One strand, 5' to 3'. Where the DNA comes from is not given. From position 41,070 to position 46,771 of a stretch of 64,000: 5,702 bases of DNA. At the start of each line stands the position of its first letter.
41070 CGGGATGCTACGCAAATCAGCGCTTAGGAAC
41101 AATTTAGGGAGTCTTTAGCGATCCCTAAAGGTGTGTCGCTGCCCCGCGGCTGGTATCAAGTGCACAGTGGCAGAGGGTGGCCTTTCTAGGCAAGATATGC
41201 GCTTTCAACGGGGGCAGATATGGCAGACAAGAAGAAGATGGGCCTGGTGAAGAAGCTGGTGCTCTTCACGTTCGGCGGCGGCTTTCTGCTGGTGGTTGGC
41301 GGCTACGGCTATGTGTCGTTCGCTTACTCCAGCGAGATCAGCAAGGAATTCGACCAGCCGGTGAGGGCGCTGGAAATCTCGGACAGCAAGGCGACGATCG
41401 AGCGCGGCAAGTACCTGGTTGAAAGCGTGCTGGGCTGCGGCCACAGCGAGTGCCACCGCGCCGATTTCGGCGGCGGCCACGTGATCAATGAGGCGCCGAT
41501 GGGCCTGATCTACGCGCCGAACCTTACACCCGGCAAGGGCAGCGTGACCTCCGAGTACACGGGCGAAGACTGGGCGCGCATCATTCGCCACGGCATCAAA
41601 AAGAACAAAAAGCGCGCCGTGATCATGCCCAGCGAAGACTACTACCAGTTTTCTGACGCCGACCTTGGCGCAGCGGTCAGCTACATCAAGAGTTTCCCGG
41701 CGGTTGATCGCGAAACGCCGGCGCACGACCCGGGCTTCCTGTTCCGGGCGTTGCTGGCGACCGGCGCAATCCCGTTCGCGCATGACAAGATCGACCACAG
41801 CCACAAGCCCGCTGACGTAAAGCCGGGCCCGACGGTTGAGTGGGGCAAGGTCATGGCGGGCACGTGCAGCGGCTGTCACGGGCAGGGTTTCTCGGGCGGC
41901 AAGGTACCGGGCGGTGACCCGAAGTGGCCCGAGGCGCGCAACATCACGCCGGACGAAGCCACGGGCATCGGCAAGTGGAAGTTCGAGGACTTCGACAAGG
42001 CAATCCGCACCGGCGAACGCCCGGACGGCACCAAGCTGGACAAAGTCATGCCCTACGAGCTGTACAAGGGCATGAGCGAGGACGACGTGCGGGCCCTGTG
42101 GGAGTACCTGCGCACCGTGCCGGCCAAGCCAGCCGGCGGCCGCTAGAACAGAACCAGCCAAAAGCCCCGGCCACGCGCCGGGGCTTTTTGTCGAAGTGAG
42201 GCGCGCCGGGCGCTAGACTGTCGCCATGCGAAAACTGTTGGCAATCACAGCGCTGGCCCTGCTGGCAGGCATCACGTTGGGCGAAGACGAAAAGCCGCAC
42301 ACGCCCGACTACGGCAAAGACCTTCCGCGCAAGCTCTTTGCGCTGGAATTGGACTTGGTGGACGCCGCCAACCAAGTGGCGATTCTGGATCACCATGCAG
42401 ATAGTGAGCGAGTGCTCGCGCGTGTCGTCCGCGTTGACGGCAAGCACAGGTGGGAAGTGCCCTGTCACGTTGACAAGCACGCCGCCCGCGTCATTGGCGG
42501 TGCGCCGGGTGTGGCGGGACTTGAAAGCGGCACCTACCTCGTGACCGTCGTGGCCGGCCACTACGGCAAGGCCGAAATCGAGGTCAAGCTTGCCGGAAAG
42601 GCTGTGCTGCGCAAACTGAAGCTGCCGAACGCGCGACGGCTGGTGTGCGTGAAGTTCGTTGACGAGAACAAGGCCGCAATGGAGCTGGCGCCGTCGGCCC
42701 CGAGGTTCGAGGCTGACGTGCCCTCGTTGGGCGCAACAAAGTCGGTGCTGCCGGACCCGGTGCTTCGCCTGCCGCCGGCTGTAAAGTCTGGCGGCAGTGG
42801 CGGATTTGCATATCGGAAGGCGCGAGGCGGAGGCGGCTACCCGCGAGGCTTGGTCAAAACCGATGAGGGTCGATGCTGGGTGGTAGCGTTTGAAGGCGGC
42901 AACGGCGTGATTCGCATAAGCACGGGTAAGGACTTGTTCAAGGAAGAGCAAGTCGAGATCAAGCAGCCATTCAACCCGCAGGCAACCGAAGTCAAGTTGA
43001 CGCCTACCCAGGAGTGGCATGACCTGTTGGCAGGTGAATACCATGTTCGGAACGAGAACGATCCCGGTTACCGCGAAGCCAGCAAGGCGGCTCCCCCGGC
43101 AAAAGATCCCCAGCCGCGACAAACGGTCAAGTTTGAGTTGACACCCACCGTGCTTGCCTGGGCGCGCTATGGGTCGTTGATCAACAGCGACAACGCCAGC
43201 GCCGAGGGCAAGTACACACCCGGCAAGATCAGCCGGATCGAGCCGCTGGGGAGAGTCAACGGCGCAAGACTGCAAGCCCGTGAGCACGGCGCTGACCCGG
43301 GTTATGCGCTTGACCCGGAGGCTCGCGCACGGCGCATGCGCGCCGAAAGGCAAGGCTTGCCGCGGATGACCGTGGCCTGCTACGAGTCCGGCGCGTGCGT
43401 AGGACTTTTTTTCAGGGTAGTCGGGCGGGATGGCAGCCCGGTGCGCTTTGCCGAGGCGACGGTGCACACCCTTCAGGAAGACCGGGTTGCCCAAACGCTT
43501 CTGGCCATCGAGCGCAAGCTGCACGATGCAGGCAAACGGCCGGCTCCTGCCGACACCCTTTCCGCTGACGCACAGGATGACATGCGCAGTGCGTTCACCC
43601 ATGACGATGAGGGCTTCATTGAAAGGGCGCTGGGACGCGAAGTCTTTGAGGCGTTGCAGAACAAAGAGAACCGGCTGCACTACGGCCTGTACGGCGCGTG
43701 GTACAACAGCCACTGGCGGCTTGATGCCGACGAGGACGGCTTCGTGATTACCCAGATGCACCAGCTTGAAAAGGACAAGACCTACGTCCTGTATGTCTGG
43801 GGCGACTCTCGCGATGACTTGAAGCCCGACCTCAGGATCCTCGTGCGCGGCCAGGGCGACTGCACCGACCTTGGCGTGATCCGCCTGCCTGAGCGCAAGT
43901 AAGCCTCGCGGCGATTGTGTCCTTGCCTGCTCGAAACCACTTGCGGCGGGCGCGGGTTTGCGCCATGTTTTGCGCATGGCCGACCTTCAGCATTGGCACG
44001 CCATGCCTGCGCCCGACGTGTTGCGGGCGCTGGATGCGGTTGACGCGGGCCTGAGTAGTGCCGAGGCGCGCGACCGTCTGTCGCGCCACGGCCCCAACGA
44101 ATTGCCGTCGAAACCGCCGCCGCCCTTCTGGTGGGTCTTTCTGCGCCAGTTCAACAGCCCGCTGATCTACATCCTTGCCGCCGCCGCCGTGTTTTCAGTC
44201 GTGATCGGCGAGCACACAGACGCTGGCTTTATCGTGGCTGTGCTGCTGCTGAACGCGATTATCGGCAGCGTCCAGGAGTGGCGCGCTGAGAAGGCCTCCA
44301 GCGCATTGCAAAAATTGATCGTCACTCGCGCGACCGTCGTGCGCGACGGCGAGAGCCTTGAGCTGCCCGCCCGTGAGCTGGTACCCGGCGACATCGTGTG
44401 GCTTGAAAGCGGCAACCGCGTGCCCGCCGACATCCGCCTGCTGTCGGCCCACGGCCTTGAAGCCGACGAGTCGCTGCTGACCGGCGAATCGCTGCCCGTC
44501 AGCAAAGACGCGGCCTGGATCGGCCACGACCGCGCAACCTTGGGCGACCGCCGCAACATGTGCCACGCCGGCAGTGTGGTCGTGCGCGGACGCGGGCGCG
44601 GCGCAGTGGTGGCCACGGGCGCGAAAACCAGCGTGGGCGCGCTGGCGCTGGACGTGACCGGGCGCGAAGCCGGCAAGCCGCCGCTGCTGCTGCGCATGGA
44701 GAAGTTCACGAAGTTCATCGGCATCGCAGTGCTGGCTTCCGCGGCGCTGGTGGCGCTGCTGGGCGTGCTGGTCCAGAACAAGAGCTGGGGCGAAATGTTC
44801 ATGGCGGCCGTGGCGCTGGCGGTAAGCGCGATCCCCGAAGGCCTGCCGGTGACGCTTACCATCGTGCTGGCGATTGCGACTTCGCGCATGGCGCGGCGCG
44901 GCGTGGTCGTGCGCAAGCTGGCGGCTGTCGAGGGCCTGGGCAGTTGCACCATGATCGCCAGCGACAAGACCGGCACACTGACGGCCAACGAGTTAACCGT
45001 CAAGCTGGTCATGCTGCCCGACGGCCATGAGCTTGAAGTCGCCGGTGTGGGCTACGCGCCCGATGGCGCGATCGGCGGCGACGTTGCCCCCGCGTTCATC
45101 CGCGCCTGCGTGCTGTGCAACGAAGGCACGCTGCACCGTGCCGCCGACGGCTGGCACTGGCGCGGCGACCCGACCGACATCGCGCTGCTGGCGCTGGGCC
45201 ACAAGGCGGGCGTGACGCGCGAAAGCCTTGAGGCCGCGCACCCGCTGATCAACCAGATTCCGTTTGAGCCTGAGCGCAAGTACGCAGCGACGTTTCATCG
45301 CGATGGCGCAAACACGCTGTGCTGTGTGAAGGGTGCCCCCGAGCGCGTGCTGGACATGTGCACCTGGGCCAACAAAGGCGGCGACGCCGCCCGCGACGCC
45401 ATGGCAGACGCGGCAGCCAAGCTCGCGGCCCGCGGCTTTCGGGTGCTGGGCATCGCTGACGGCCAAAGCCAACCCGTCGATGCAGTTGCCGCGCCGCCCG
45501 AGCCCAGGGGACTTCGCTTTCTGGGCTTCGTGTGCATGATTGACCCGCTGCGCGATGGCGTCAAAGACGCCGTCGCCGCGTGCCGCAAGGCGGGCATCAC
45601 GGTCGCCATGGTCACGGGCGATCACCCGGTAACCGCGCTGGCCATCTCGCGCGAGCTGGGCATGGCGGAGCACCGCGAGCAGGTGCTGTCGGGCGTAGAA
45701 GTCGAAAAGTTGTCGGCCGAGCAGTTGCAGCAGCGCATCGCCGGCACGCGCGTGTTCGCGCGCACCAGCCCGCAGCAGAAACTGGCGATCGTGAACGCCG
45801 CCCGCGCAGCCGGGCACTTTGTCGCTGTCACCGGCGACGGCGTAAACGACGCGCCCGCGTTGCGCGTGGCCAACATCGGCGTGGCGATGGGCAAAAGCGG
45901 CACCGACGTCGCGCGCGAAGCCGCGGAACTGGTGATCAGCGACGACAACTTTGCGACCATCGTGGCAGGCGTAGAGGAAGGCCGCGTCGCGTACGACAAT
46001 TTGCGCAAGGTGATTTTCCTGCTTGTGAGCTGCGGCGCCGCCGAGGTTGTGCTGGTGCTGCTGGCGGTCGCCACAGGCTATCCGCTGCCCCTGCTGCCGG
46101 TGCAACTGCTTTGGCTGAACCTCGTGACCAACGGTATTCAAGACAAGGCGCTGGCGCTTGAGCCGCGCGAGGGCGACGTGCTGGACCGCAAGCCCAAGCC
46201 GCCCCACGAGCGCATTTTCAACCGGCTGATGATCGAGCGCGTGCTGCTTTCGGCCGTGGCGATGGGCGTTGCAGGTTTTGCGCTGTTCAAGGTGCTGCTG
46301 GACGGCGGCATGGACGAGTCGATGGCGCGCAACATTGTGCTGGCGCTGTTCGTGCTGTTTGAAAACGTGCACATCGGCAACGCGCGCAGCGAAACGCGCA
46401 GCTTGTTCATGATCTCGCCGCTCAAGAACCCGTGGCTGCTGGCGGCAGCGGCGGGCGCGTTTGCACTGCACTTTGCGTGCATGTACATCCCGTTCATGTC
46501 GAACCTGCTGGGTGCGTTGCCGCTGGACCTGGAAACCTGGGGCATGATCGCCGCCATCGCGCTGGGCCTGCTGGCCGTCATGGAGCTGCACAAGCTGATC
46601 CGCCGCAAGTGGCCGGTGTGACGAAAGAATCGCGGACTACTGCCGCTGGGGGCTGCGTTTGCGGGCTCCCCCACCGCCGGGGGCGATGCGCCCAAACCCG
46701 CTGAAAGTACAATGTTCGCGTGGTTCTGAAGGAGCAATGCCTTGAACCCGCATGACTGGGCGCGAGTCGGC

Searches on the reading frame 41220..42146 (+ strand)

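Call 35: search_protein_families(library=pfam, proteins=[window:41220-42146:+], max_evalue=0.001)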
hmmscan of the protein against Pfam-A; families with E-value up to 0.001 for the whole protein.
window:41220-42146:+ (308 aa): 2 families
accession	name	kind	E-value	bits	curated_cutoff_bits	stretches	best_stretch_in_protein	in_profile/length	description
PF00034.26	Cytochrom_C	-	6.6e-13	50.2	21.3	2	210-300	6-89/90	Cytochrome c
PF13442.11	Cytochrome_CBB3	-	4.7e-11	43.3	27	2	211-297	9-68/68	Cytochrome C oxidase, cbb3-type, subunit III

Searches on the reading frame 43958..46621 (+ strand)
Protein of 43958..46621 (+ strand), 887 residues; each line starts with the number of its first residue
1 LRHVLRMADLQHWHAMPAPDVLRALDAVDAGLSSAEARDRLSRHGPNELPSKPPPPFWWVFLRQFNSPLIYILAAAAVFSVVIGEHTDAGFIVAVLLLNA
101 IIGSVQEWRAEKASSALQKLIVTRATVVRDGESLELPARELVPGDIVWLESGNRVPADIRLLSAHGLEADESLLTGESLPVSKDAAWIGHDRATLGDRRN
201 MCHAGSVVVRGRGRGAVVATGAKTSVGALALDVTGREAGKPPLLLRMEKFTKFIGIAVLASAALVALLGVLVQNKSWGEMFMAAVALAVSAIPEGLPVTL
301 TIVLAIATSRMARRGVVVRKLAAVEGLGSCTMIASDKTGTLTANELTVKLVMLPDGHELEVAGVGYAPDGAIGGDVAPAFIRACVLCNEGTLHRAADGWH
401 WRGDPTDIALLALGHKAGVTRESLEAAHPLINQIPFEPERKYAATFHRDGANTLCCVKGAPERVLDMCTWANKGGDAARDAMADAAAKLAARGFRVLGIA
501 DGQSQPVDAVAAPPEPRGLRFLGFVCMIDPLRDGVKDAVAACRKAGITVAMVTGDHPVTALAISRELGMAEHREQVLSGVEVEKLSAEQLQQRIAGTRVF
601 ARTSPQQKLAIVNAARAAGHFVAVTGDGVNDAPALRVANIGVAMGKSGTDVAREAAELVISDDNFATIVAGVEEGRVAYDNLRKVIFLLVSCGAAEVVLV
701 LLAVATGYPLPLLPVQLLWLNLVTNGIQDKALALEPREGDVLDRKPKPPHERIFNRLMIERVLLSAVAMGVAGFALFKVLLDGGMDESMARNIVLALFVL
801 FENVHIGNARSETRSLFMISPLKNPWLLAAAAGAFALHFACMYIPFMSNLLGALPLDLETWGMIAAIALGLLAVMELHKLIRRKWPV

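Call 35: search_protein_families(library=pfam, proteins=[window:43958-46621:+], max_evalue=0.001)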
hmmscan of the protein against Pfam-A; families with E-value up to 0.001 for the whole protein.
window:43958-46621:+ (887 aa): 7 families
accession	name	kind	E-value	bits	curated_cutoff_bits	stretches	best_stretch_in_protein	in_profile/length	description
PF00122.25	E1-E2_ATPase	-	1.2e-47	162.2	28.1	1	120-314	2-181/181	E1-E2 ATPase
PF00689.26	Cation_ATPase_C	-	5.5e-44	150.5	27.3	1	709-881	1-175/175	Cation transporting ATPase, C-terminus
PF00690.31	Cation_ATPase_N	-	1.3e-21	76.5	20.4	1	13-80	1-69/69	Cation transporter/ATPase, N-terminus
PF13246.12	Cation_ATPase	-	3.7e-18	65.8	21.7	1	385-469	1-89/91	Cation transport ATPase (P-type)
PF00702.32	Hydrolase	-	2e-15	58.2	26.4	1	510-638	76-190/191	haloacid dehalogenase-like hydrolase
PF12710.13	HAD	-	6.9e-06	27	27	1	528-636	81-189/189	haloacid dehalogenase-like hydrolase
PF08282.18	Hydrolase_3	-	4.8e-05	23.6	20.9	0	622-664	206-247/255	haloacid dehalogenase-like hydrolase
